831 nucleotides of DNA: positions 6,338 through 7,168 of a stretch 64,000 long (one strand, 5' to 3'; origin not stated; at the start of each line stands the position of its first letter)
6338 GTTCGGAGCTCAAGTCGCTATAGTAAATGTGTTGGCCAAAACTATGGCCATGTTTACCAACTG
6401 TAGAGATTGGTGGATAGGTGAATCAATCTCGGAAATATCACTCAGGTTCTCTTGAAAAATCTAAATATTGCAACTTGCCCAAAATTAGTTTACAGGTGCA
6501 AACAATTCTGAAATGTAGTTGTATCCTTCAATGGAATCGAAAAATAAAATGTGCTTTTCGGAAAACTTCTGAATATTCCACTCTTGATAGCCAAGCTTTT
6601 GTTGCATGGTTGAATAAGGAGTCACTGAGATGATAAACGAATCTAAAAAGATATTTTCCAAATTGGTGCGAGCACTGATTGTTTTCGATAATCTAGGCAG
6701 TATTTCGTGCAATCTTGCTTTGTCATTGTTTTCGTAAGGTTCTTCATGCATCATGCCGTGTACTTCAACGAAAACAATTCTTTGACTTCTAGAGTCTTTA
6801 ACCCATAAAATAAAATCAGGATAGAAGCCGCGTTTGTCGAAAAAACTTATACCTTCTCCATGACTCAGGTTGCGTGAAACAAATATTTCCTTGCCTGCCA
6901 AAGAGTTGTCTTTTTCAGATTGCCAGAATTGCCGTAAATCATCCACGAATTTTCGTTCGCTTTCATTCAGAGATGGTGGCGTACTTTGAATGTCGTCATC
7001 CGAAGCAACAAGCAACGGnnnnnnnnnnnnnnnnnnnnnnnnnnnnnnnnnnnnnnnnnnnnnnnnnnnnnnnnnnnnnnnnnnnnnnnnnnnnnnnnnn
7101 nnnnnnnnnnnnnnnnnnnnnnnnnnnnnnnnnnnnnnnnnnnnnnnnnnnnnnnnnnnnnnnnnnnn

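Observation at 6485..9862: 1056-aa helicase/nuclease-like ORF is separated from a 68-aa upstream ORF by a single in-frame TAA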

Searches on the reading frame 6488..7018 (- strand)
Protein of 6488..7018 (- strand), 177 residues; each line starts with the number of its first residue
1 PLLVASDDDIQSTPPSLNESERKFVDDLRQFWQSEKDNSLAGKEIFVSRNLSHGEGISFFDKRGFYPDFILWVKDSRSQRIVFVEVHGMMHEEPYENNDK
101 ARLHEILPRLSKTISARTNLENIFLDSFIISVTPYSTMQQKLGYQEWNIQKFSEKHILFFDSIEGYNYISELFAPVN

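Call 67: search_protein_families(library=pfam, proteins=[window:6488-7018:-], max_evalue=10)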
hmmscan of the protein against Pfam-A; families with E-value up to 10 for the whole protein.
window:6488-7018:- (177 aa): 0 families

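Call 73: predict_structure(alignment_id=A4)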
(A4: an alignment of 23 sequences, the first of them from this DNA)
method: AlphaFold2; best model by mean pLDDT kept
length: 172 residues; sequences in the alignment: 23
mean_pLDDT: 84.1   pTM: 0.80
mean pLDDT of the five models: 84.1, 82.6, 79.4, 78.4, 77.9
residues with pLDDT >= 90: 90; 70-90: 53; 50-70: 24; < 50: 5
segments of 3 or more residues with pLDDT < 50: none
pLDDT, mean of each block of 10 residues (from residue 1): 57 92 95 94 76 52 90 92 72 83 90 87 92 89 92 89 91 67
secondary structure, 60 per line:
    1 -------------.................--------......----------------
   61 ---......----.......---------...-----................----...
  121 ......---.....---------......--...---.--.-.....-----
elements in order: H14-30 E39-44 E64-69 E74-80 H98-113 E118-126 H130-134 H144-149 E152-154 H163-167
